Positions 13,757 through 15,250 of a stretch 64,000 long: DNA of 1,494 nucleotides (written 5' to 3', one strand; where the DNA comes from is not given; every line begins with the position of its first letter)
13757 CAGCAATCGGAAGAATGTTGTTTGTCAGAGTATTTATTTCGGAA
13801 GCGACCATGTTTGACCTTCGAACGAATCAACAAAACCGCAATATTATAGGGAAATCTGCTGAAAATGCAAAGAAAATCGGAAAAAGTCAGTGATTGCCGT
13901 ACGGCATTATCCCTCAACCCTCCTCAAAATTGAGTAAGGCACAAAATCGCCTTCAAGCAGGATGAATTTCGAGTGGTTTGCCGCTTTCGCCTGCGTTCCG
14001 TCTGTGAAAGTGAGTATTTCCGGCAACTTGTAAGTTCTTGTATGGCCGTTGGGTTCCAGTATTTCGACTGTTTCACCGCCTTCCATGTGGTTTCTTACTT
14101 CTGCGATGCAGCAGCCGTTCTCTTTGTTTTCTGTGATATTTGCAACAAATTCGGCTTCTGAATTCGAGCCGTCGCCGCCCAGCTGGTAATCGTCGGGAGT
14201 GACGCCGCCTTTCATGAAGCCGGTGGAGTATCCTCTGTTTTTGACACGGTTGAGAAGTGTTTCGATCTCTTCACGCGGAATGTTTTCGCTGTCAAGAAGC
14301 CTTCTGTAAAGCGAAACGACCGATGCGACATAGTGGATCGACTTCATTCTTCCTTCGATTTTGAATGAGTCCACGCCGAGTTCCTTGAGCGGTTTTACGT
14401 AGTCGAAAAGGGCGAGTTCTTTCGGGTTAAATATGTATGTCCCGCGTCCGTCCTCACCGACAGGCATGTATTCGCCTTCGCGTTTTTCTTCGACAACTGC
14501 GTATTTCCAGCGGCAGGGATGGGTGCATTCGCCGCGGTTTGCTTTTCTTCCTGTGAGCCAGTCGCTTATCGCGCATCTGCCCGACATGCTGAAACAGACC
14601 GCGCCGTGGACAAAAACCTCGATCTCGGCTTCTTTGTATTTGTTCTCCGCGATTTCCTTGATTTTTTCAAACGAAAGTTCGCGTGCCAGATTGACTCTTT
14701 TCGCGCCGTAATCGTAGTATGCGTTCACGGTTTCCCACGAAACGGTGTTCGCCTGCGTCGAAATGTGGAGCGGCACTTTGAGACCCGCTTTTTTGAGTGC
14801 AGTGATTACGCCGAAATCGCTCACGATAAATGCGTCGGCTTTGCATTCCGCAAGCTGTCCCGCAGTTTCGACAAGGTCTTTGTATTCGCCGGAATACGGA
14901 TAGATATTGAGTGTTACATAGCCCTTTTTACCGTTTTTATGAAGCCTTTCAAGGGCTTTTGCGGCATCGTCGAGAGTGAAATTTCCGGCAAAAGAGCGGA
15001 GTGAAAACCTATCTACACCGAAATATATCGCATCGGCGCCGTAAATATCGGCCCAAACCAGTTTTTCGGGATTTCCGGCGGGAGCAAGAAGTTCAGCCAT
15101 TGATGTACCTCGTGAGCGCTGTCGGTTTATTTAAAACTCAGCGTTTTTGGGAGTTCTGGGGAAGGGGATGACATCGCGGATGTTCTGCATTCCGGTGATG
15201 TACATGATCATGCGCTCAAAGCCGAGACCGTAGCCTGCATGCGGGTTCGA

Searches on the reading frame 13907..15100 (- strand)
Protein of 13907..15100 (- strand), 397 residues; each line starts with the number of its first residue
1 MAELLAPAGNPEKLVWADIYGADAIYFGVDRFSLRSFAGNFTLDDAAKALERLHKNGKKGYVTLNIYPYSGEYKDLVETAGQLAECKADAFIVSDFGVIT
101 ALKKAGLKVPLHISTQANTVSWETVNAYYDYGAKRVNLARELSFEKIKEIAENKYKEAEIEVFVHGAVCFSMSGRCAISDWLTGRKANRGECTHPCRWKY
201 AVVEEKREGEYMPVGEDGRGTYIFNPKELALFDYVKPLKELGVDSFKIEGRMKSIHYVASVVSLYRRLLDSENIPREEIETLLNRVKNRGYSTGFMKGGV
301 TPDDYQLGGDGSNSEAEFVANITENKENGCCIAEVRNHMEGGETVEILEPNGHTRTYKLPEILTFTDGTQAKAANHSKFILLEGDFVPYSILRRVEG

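Call 7: search_protein_families(library=pfam, proteins=[window:13907-15100:-])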
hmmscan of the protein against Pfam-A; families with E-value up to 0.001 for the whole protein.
window:13907-15100:- (397 aa): 2 families
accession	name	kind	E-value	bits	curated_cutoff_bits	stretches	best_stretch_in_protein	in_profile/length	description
PF01136.24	Peptidase_U32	-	1.4e-83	280.2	22.4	1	74-298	2-229/233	Peptidase family U32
PF16325.11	Peptidase_U32_C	-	1.1e-11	45.1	28.2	1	316-393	3-83/83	Peptidase family U32 C-terminal domain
